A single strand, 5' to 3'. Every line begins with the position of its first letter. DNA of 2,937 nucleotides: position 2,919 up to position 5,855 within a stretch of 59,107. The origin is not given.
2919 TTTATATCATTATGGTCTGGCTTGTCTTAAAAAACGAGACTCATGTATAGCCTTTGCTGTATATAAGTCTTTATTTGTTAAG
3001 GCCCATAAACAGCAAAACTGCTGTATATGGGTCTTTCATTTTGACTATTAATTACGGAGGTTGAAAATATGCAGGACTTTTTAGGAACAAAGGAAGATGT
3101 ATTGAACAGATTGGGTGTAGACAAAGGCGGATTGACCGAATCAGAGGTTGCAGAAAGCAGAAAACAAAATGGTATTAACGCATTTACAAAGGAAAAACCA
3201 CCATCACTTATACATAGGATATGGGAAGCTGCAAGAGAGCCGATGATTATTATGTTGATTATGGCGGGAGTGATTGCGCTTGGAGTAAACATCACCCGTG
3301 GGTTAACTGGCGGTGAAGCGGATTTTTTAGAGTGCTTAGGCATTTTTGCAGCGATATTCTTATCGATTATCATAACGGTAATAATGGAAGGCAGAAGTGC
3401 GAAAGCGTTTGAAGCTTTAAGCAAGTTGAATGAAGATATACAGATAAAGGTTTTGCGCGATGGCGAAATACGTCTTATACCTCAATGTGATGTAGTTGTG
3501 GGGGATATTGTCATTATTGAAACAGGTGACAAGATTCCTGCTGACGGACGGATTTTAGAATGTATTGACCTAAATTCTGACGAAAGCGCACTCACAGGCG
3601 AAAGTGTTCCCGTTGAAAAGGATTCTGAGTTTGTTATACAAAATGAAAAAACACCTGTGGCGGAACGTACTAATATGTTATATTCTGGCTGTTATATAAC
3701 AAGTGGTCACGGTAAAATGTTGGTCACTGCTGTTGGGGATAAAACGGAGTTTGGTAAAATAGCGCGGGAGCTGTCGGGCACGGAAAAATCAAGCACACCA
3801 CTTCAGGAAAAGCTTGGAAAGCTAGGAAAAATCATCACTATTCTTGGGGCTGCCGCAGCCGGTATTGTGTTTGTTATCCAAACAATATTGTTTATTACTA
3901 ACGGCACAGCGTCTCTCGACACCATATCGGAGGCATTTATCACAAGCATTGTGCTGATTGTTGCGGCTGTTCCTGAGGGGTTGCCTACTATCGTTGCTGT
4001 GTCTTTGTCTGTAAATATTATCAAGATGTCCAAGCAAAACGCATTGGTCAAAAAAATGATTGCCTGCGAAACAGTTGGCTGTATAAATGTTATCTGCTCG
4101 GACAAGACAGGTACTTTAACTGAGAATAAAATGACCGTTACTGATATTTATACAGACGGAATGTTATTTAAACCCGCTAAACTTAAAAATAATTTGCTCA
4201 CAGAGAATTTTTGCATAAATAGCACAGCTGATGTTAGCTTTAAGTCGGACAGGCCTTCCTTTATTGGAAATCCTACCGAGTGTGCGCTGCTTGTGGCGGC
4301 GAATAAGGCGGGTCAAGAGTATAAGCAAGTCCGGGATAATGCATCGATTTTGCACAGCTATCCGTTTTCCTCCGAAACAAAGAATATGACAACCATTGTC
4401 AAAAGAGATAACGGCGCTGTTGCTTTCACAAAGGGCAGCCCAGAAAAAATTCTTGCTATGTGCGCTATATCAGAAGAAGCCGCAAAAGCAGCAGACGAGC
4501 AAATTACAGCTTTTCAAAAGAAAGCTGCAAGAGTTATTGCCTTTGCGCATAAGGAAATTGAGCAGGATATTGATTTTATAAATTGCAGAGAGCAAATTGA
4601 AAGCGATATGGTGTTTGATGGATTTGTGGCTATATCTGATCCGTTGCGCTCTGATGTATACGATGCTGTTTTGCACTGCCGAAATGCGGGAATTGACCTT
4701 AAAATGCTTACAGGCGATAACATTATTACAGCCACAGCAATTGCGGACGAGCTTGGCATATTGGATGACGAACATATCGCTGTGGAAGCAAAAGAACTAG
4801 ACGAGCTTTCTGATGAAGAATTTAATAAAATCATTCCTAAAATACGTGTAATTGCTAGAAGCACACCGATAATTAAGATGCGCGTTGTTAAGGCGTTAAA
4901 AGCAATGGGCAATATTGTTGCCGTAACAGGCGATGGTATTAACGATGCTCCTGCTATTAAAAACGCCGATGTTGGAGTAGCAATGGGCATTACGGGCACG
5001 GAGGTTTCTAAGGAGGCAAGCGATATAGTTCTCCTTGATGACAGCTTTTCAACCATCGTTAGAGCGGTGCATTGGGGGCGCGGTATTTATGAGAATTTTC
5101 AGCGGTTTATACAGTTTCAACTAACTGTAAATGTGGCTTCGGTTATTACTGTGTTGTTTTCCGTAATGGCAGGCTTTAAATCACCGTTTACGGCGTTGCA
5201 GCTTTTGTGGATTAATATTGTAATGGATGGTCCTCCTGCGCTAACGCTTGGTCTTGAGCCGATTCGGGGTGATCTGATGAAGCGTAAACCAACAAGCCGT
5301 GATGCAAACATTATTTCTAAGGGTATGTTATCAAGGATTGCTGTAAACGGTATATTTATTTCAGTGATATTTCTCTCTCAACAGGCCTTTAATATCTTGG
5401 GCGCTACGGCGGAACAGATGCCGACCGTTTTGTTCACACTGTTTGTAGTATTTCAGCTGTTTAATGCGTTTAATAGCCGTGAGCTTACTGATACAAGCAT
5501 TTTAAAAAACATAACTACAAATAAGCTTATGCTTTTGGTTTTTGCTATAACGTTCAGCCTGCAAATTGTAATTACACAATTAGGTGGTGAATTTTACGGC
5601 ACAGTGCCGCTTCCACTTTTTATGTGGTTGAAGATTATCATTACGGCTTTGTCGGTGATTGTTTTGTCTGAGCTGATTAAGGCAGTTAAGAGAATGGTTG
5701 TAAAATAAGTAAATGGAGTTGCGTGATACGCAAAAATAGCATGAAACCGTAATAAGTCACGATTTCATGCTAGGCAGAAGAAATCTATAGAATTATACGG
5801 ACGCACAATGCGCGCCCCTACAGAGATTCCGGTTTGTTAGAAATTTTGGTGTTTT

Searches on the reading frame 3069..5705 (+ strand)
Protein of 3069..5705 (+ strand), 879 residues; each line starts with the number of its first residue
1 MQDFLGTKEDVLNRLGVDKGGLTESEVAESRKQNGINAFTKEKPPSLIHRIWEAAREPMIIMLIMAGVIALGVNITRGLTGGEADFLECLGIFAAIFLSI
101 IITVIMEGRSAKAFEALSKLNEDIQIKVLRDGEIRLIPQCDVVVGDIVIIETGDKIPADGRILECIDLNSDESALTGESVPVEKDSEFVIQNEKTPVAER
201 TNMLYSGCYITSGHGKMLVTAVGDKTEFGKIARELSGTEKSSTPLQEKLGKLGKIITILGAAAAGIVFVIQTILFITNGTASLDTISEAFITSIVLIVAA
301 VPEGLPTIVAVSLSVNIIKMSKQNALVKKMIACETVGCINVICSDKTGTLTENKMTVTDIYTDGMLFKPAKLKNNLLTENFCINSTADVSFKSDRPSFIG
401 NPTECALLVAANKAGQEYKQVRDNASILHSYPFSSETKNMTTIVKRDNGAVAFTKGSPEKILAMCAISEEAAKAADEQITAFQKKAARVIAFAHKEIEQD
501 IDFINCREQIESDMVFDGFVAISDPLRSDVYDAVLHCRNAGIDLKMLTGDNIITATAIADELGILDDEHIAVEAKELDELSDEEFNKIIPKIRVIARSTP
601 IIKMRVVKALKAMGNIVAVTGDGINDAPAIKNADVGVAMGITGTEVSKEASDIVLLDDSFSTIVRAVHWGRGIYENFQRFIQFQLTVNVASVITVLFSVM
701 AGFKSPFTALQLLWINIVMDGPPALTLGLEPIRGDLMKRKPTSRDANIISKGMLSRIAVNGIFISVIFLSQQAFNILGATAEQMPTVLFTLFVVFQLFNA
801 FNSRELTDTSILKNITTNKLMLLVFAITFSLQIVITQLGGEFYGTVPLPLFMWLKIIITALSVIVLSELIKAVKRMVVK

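Call 49: search_protein_families(library=pfam, proteins=[window:3069-5705:+], max_evalue=0.00001)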
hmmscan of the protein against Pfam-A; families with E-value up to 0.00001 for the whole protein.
window:3069-5705:+ (879 aa): 5 families
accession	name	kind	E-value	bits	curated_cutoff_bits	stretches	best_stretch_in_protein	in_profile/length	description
PF00122.25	E1-E2_ATPase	-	4.6e-46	157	28.1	1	125-323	6-181/181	E1-E2 ATPase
PF00689.26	Cation_ATPase_C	-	2.7e-43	148.2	27.3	1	705-872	2-174/175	Cation transporting ATPase, C-terminus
PF13246.12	Cation_ATPase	-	3.9e-20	72.1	21.7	1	389-465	10-88/91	Cation transport ATPase (P-type)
PF00702.32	Hydrolase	-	1.4e-17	65.2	26.4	1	339-634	1-191/191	haloacid dehalogenase-like hydrolase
PF00690.31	Cation_ATPase_N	-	1.9e-15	56.7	20.4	1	6-70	4-69/69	Cation transporter/ATPase, N-terminus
